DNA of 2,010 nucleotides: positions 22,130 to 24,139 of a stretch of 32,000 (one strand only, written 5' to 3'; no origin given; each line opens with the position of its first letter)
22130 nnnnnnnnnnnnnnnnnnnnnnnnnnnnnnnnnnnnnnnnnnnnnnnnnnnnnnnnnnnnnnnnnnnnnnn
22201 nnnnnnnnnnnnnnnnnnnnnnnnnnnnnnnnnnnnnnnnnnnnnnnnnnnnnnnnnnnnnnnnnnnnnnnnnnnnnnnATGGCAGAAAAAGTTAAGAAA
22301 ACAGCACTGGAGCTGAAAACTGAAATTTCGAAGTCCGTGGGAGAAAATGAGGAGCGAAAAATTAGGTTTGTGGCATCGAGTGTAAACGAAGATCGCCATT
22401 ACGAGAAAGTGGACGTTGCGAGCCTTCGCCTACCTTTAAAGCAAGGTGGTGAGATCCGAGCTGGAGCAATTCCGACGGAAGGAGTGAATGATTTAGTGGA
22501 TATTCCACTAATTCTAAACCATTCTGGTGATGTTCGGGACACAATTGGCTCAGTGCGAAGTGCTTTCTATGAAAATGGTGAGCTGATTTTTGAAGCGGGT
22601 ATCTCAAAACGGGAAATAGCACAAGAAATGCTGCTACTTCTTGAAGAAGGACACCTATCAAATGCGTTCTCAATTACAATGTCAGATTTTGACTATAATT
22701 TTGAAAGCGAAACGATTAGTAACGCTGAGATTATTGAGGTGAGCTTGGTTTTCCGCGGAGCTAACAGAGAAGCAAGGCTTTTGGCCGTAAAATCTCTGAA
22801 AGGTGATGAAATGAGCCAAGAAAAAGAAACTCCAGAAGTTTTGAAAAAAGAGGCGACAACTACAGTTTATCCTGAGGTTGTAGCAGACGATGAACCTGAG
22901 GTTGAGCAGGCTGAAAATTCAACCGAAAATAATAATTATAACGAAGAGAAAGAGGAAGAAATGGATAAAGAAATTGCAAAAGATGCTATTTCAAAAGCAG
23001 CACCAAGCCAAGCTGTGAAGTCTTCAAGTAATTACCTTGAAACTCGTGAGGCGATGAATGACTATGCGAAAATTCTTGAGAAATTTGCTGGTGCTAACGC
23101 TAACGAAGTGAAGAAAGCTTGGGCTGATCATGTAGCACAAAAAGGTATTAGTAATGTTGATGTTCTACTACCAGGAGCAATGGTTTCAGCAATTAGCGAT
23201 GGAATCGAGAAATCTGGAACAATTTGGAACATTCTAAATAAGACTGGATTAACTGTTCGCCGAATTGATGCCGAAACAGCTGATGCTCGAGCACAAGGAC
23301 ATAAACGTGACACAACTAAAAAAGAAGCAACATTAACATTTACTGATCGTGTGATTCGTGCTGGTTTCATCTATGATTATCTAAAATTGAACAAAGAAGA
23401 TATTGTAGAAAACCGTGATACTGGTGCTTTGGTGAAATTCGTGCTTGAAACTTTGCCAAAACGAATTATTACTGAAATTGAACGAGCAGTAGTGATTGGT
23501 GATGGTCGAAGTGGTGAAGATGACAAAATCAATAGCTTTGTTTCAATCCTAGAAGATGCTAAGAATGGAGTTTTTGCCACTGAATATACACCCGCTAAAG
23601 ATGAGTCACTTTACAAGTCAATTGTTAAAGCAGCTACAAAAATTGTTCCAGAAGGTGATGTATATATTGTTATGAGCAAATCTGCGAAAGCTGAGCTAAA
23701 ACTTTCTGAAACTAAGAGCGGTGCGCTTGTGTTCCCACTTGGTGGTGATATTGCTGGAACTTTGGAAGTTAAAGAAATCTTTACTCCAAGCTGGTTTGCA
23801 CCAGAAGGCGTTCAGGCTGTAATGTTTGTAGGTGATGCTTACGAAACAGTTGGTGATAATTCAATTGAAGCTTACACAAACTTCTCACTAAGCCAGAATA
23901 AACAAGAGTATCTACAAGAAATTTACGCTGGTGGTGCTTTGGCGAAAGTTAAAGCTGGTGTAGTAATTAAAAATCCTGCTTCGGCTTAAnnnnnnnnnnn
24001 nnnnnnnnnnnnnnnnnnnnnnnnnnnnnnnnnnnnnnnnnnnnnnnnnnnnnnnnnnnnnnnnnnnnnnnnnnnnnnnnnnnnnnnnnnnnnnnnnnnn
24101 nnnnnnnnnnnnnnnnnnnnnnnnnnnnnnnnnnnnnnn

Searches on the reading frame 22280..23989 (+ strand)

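Call 67: search_protein_families(library=pfam, proteins=[window:22280-23989:+], max_evalue=0.01)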
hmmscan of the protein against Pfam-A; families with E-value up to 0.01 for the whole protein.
window:22280-23989:+ (569 aa): 2 families
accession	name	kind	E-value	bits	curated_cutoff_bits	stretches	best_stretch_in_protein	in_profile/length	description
PF06673.17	L_lactis_ph-MCP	-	1.1e-12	48.1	27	1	323-556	113-335/347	Lactococcus lactis bacteriophage major capsid protein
PF04586.22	Peptidase_S78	-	0.0073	16.9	21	0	71-174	48-158/165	Caudovirus prohead serine protease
